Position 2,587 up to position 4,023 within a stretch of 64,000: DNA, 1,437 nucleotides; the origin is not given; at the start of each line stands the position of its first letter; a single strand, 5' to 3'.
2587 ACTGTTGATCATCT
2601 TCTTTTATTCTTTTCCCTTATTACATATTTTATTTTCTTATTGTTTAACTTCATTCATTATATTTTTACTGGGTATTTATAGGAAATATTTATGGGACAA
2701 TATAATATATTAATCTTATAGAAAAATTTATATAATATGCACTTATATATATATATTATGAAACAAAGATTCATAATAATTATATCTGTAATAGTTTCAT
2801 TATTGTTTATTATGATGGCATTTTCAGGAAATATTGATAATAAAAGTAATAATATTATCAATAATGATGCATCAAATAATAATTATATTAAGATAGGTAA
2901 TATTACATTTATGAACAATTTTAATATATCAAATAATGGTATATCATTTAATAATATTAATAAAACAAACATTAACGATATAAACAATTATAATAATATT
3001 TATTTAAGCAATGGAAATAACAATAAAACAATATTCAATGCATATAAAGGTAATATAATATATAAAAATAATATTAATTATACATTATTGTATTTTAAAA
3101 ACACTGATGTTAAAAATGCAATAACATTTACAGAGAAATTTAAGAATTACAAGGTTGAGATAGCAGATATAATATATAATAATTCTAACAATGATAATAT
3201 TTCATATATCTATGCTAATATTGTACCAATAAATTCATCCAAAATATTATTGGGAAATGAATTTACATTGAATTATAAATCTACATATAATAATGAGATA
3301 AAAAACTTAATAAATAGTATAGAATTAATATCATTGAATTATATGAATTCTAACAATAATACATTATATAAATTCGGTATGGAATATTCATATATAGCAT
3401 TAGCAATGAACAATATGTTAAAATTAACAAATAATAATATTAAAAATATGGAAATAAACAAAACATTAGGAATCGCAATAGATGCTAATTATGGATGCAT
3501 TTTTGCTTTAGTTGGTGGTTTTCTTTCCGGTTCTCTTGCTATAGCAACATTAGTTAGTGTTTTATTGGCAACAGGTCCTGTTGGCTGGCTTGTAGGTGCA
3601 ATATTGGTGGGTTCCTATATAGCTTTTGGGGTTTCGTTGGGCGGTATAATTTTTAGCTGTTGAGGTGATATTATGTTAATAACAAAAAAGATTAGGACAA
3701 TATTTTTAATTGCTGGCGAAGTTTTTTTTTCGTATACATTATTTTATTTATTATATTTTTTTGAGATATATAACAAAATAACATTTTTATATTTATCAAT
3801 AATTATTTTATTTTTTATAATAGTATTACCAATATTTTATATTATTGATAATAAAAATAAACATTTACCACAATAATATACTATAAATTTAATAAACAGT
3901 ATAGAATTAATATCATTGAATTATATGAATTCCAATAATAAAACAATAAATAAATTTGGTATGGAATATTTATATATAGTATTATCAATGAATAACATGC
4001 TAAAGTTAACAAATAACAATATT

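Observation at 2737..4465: Polymorphic-toxin-like cassette: Asn-rich secreted protein ending in a Cys-X53-Cys hydrophobic hairpin, a 2-TM partner gene, and an orphan tail+partner module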

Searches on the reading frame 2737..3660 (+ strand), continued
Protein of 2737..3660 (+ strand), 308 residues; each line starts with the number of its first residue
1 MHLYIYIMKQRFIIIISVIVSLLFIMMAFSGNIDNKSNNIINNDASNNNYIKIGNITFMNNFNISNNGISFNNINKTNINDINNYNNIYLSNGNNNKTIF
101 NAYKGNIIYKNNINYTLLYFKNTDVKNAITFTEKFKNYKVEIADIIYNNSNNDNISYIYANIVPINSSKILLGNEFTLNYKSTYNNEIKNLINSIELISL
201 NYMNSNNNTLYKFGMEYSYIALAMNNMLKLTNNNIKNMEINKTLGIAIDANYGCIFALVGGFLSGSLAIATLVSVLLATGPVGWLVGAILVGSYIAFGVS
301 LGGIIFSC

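Call 50: fold_search(model_id=the predicted structure, library=pdb)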
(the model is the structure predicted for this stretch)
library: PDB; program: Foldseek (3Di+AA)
matches with E <= 10: 375; with E <= 0.001: 0
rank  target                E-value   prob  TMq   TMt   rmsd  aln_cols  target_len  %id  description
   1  3l1e                  2.9e-01  0.35  0.12  0.32   8.3        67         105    9  Bovine AlphaA crystallin Zinc Bound (released 2010-05-12)
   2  6uk5_A                5.0e-01  0.33  0.13  0.16   9.7        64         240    3  Structure of SAM bound CalS10, an amino pentose methyltransferase from Micromonospora echinaspora involved in calichea (released 2020-10-07)
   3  4m5t_E                6.0e-01  0.21  0.11  0.36   8.3        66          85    9  Disulfide trapped human alphaB crystallin core domain in complex with C-terminal peptide (released 2014-04-09)
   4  2y1z_B                6.4e-01  0.18  0.11  0.34   8.4        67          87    9  Human alphaB Crystallin ACD R120G (released 2011-03-02)
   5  5okz_F                7.2e-01  0.08  0.17  0.21  14.4       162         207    7  Crystal Strucrure of the Mpp6 Exosome complex (released 2017-08-30)
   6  8tfo_A                7.6e-01  0.03  0.12  0.10  16.7       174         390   12  Structure of MKvar (released 2024-03-13)
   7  3l1f                  8.6e-01  0.20  0.11  0.34   8.3        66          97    9  Bovine AlphaA crystallin (released 2010-05-12)
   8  8v1t_B                8.6e-01  0.08  0.12  0.14  15.1       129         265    8  Herpes simplex virus 1 polymerase holoenzyme bound to DNA and acyclovir triphosphate in closed conformation (released 2024-09-04)
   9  9p8l_A                9.1e-01  0.44  0.16  0.45   4.9        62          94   10  Structure of Lockin in complex with 3'cADPR (released 2025-07-30)
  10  6dhx_C                9.1e-01  0.38  0.17  0.27   4.3        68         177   12  Structure of TipC2 from Streptococcus intermedius B196 (released 2018-09-19)
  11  9yc9_F                9.7e-01  0.16  0.11  0.13   6.2        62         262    6  HSV replication fork complex bound to pritelivir (released 2025-12-31)
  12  8v1r_B                9.7e-01  0.16  0.11  0.12   6.2        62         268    6  Herpes simplex virus 1 polymerase holoenzyme bound to DNA and DTTP in closed conformation (released 2024-09-04)
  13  1dml_E                1.0e+00  0.16  0.10  0.11   7.0        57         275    7  CRYSTAL STRUCTURE OF HERPES SIMPLEX UL42 BOUND TO THE C-TERMINUS OF HSV POL (released 2000-03-15)
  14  7tdz_A                1.0e+00  0.04  0.10  0.03  21.5       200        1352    6  Cryo-EM model of protomer of the cytoplasmic ring of the nuclear pore complex from Xenopus laevis (released 2022-06-22)
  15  7d7e_A                1.1e+00  0.07  0.13  0.10  23.1       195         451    9  Structure of PKD1L3-CTD/PKD2L1 in apo state (released 2021-08-25)
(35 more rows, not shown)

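Call 62: fold_search(model_id=the predicted structure, library=viral)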
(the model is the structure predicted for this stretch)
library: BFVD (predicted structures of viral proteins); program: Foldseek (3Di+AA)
matches with E <= 10: 458; with E <= 0.001: 0
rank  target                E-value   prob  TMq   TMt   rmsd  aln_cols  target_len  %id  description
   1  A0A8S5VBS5            9.7e-03  0.44  0.16  0.21  12.4       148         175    7  Uncharacterized protein [Myoviridae sp. ctbEa13]
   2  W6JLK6                1.9e-02  0.30  0.15  0.12  12.3       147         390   16  Uncharacterized protein [Alphaentomopoxvirus acuprea]
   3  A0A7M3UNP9            3.8e-02  0.97  0.19  0.58   5.6        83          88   12  Uncharacterized protein [Pyramimonas orientalis virus]
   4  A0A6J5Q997            1.6e-01  0.21  0.12  0.04  15.4        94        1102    4  Uncharacterized protein [uncultured Caudovirales phage]
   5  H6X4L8                1.8e-01  0.66  0.17  0.46   3.8        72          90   18  Uncharacterized protein [Klebsiella phage vB_KleM_RaK2]
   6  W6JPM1                1.8e-01  0.09  0.13  0.11  14.4       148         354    9  Uncharacterized protein [Alphaentomopoxvirus acuprea]
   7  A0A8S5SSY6            2.2e-01  0.10  0.12  0.13  14.2       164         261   12  DNA REPAIR PROTEIN RAD52 HOMOLOG-BINDING PROTEIN, DNA REPAIR, DNA.7A [Myoviridae sp. ctZ2t4]
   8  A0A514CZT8            2.3e-01  0.08  0.11  0.19  17.2       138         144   10  Uncharacterized protein [Leviviridae sp.]
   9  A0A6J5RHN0            2.4e-01  0.25  0.17  0.36  16.8       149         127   11  Uncharacterized protein [uncultured Caudovirales phage]
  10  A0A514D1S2            2.6e-01  0.63  0.17  0.33   5.2        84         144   11  Uncharacterized protein [Leviviridae sp.]
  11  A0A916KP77            2.6e-01  0.08  0.13  0.10  16.7       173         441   12  Uncharacterized protein [Adoxophyes honmai entomopoxvirus 'L']
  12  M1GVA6                2.9e-01  0.13  0.10  0.14   8.4        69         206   14  (no name in the UniProt tables at hand)
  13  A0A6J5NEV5            3.1e-01  0.80  0.14  0.06   1.8        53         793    2  TerB_like domain containing protein [uncultured Caudovirales phage]
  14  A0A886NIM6            3.3e-01  0.16  0.13  0.24   6.6        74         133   14  (no name in the UniProt tables at hand)
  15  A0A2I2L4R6            3.3e-01  0.09  0.11  0.11  13.9       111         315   13  MORN-repeat protein [Orpheovirus IHUMI-LCC2]
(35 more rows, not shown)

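Call 64: search_protein_families(library=ncbifam, max_evalue=1, proteins=[window:2758-3660:+, P0105, P0097, P0104])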
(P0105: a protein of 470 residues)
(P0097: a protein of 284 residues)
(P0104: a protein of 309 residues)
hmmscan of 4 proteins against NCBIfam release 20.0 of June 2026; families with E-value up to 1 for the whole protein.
window:2758-3660:+ (301 aa): 0 families

P0105 (470 aa): 0 families

P0097 (284 aa): 0 families

P0104 (309 aa): 2 families
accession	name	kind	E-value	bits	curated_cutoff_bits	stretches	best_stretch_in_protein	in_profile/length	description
NF053514.2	JUQZ_fam_ocin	equivalog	0.057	13.7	40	1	8-85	2-81/107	BLB8/JUQZ-1 family protein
NF007375.0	PRK09880.1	equivalog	0.15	10.8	469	1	87-152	25-88/344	L-idonate 5-dehydrogenase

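Call 66: find_homologous_proteins(query=A3, max_evalue=0.001)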
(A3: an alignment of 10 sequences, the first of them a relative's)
Query A3 (10 sequences) (284 aa, profile of the alignment): 7 proteins with E <= 0.001 among 8000 candidates.
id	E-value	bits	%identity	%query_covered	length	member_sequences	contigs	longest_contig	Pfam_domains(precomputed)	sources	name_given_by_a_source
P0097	7.1e-92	326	100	100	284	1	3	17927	-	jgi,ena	jgi:hypothetical protein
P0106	1.7e-70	256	31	41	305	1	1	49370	-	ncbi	-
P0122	7.5e-52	195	36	41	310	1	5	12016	-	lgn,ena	-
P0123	8.8e-50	188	29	44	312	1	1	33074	-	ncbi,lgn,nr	ncbi:MAG: hypothetical protein LVQ96_08300 [Thermoplasmatales archaeon]|nr:hypothetical protein [The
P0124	5.7e-49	185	31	41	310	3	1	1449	-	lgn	-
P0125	2.6e-45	173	31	49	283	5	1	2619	-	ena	-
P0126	5.0e-45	172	28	41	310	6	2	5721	-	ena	-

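Call 67: find_encoding_contigs(protein=P0123, flank=6000, max_places=1)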
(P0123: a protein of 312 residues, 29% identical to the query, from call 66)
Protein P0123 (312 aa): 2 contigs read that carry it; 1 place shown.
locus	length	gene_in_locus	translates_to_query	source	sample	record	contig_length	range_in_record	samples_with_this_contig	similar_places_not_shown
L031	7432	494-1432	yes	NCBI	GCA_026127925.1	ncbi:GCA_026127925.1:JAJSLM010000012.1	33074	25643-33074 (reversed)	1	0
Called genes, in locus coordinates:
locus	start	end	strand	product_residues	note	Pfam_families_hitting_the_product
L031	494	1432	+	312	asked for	-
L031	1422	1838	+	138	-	-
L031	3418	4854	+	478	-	-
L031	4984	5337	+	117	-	-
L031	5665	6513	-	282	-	PF01656:CbiA, PF02374:ArsA_ATPase (weak), PF09140:MipZ (weak), PF10609:ParA, PF13614:AAA_31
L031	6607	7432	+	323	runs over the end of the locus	PF08240:ADH_N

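Call 68: find_encoding_contigs(protein=P0106, flank=6000, max_places=1)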
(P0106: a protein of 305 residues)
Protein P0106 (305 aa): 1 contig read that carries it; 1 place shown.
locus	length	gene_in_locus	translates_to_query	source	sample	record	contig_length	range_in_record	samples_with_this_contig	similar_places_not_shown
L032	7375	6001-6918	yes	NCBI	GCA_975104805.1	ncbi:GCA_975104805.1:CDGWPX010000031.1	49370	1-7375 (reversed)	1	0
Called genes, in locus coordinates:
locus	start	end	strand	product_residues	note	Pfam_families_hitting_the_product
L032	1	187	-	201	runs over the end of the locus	-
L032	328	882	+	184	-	PF13302:Acetyltransf_3, PF13420:Acetyltransf_4, PF00583:Acetyltransf_1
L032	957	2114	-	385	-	PF01926:MMR_HSR1, PF02421:FeoB_N, PF08438:YGR210-like_G4 (weak), PF02824:TGS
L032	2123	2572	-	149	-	PF03684:UPF0179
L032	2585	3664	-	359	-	PF00465:Fe-ADH, PF13685:Fe-ADH_2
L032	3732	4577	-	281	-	PF01112:Asparaginase_2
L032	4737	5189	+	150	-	-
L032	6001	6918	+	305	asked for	-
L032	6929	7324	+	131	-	-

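Call 69: find_encoding_contigs(protein=P0097, flank=6000, max_places=1)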
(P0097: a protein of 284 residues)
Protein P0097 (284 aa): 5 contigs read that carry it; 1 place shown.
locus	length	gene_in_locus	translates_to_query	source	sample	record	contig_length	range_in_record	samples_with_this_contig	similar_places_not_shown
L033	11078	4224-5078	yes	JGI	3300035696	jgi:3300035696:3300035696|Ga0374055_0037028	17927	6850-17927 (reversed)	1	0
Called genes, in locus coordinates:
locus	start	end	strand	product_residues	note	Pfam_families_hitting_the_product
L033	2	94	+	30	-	?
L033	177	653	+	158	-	-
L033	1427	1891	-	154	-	PF13193:AMP-binding_C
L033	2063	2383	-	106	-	-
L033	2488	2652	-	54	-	-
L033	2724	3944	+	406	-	PF03050:DDE_Tnp_IS66 (weak), PF13610:DDE_Tnp_IS240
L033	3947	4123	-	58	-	-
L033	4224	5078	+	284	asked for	-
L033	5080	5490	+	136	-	-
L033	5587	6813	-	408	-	PF00501:AMP-binding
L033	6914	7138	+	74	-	PF04014:MazE_antitoxin, PF15937:PrlF_antitoxin (weak)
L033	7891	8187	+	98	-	-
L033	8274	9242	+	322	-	PF02423:OCD_Mu_crystall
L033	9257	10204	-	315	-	PF00701:DHDPS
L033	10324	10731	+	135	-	-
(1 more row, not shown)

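Call 70: find_encoding_contigs(protein=P0104, flank=6000, max_places=1)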
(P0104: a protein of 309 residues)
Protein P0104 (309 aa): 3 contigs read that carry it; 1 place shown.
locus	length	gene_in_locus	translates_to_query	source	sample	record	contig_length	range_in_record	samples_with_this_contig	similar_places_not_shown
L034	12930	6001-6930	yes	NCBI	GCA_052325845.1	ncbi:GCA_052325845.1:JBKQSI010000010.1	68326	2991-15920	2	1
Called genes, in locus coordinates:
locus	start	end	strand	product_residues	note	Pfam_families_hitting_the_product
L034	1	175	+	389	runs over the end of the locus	-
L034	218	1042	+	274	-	PF14947:HTH_45, PF00211:Guanylate_cyc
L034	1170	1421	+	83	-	PF14026:SCO4226-like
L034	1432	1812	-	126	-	-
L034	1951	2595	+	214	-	PF12773:DZR (weak), PF13240:Zn_Ribbon_1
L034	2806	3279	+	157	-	-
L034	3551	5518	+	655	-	PF02129:Peptidase_S15 (faint), PF20434:BD-FAE, PF00561:Abhydrolase_1 (faint), PF12146:Hydrolase_4 (faint), PF00326:Peptidase_S9, PF01738:DLH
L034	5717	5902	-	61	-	-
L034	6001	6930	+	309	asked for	-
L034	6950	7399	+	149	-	-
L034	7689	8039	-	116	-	-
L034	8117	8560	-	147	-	PF07884:VKOR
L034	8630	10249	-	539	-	PF07602:DUF1565 (weak), PF22842:Pel9A-like_beta_helix, PF13229:Beta_helix, PF05048:NosD (faint)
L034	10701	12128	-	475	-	PF07992:Pyr_redox_2, PF13434:Lys_Orn_oxgnase (faint), PF13738:Pyr_redox_3 (weak), PF00070:Pyr_redox, PF02852:Pyr_redox_dim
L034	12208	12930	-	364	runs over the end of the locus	PF12698:ABC2_membrane_3, PF01061:ABC2_membrane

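Call 73: search_dna_similar(query=window:2758-3660:+, collection=plasmids, mode=protein, max_evalue=0.001, max_rows=10)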
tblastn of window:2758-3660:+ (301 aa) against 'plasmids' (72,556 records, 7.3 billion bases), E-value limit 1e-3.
No match.

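Call 74: search_dna_similar(query=window:2758-3660:+, collection=phages, mode=protein, max_evalue=0.001, max_rows=10)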
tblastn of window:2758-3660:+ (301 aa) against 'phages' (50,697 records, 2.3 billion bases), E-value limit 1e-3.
No match.

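Call 75: find_related_loci(query=A1, collection=viral_contigs, flank=6000)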
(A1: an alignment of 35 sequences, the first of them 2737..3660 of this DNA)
Query A1 (308 aa) in viral_contigs; peptide patterns used: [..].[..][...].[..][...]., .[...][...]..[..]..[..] (x = any residue, [..] = any of these).
212 stretches matched a pattern, but none encodes a relative of the query by tblastn (E <= 1e-3).

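Call 92: predict_structure(alignment_id=A3)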
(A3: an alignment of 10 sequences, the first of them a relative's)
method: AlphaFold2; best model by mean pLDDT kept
length: 284 residues; sequences in the alignment: 10
mean_pLDDT: 68.3   pTM: 0.62
mean pLDDT of the five models: 68.3, 64.2, 63.9, 63.7, 61.8
residues with pLDDT >= 90: 61; 70-90: 91; 50-70: 60; < 50: 72
segments of 3 or more residues with pLDDT < 50: 1-13, 15-44, 64-79, 280-284
pLDDT, mean of each block of 10 residues (from residue 1): 41 48 36 29 57 80 42 38 83 85 81 88 83 85 75 85 95 92 82 92 95 91 76 53 53 53 54 50 44
secondary structure, 60 per line:
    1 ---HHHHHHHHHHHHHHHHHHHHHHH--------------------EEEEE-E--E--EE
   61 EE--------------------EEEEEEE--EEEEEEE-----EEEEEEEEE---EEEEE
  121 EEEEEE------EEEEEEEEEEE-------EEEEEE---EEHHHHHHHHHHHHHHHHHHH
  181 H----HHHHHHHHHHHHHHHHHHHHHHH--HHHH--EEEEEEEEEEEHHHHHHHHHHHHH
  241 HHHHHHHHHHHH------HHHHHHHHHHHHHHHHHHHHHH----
elements in order: H4-26 E47-51 E59-62 E83-89 E92-98 E104-112 E116-126 E133-143 E151-156 H162-181 H186-208 H211-214 E217-227 H228-252 H259-280

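Call 94: fold_search(model_id=the predicted structure, library=pdb)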
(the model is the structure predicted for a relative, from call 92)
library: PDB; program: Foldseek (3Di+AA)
matches with E <= 10: 326; with E <= 0.001: 0
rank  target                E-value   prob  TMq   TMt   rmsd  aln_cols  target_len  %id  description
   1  6pav_B                3.4e-01  0.06  0.13  0.10  14.6       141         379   10  Structure of Human NMT1 with products CoA and myristoyl-lysine peptide with acetylated N-terminus (released 2020-03-11)
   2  7pkq_M                4.9e-01  0.08  0.15  0.21  15.9       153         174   12  Small subunit of the Chlamydomonas reinhardtii mitoribosome (released 2023-06-14)
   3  7rk3_A                5.8e-01  0.09  0.15  0.12  13.7       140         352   11  Crystal structure of human N-myristoyltransferase 1 fragment (residues 109-496) bound to diacylated human Arf6 octapep (released 2022-07-27)
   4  9p8l_C                6.6e-01  0.80  0.16  0.52   1.7        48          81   14  Structure of Lockin in complex with 3'cADPR (released 2025-07-30)
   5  9p8l_B                6.6e-01  0.69  0.16  0.45   5.8        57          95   16  Structure of Lockin in complex with 3'cADPR (released 2025-07-30)
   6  1qbi_A                7.0e-01  0.06  0.11  0.08  12.7       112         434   17  SOLUBLE QUINOPROTEIN GLUCOSE DEHYDROGENASE FROM ACINETOBACTER CALCOACETICUS (released 2000-02-25)
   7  4l60                  7.0e-01  0.04  0.08  0.09  19.7       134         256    6  Structure of C81R Mutant PCNA Protein Defective in Mismatch Repair (released 2013-10-02)
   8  9p8l_A                7.4e-01  0.41  0.15  0.42   8.3        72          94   15  Structure of Lockin in complex with 3'cADPR (released 2025-07-30)
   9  6z32_A                7.4e-01  0.08  0.14  0.07  12.7       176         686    3  Human cation-independent mannose 6-phosphate/IGF2 receptor domains 7-11 (released 2020-08-19)
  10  1yqf_C                7.4e-01  0.07  0.15  0.21  18.4       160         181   10  Hypothetical protein from leishmania major unknown function sequence homologue to human p32 protein (released 2005-02-22)
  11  8fbm_A                7.4e-01  0.06  0.13  0.09  14.1       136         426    8  Crystal structure of Cryptosporidium parvum N-myristoyltransferase with bound myristoyl-CoA and inhibitor 1 (released 2023-05-31)
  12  8fxx_A                7.8e-01  0.09  0.16  0.21  12.1       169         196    6  Cryo-EM structure of cowpox virus M2 in complex with human B7.2 (heptameric ring) (released 2025-02-05)
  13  6wac                  8.3e-01  0.08  0.11  0.13  20.3       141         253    7  FF248-249AA PCNA mutant defective in BIR (released 2020-09-30)
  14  1yqf_A                8.3e-01  0.06  0.15  0.21  18.8       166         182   10  Hypothetical protein from leishmania major unknown function sequence homologue to human p32 protein (released 2005-02-22)
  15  1cq1_B                9.3e-01  0.08  0.12  0.08  10.8       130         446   12  Soluble Quinoprotein Glucose Dehydrogenase from Acinetobacter Calcoaceticus in Complex with PQQH2 and Glucose (released 2000-02-04)
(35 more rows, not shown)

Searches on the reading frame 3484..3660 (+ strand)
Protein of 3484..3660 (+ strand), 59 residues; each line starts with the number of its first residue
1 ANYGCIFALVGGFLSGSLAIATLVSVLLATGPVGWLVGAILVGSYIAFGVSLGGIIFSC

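Call 56: search_protein_families(library=ncbifam, max_evalue=10, proteins=[window:3484-3660:+])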
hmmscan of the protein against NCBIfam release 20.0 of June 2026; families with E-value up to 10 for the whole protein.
seq(59 aa): 1 family
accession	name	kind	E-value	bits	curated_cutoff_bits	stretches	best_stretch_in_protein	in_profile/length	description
NF053722.1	Cg1360_fam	equivalog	0.31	11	40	1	4-47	34-77/128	Cg1360 family ATP-synthase-associated protein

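Call 57: search_protein_families(library=pfam, max_evalue=10, proteins=[window:3484-3660:+])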
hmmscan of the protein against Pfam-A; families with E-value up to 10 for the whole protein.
seq(59 aa): 0 families

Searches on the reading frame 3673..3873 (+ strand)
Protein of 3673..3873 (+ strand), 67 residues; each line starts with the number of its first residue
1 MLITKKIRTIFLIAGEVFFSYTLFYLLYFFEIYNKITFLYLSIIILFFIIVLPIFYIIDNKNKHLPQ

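Call 6: search_protein_families(library=pfam, proteins=[window:3673-3873:+], max_evalue=1)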
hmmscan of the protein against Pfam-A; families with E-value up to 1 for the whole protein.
window:3673-3873:+ (67 aa): 1 family
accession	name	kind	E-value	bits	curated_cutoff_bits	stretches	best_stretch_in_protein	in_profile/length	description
PF20154.4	LNT_N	-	0.029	15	27.1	1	6-57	37-88/159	Apolipoprotein N-acyltransferase N-terminal domain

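Call 64: search_protein_families(library=ncbifam, max_evalue=1, proteins=[window:3673-3873:+])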
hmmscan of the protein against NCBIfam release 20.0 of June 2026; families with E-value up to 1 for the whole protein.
window:3673-3873:+ (67 aa): 0 families
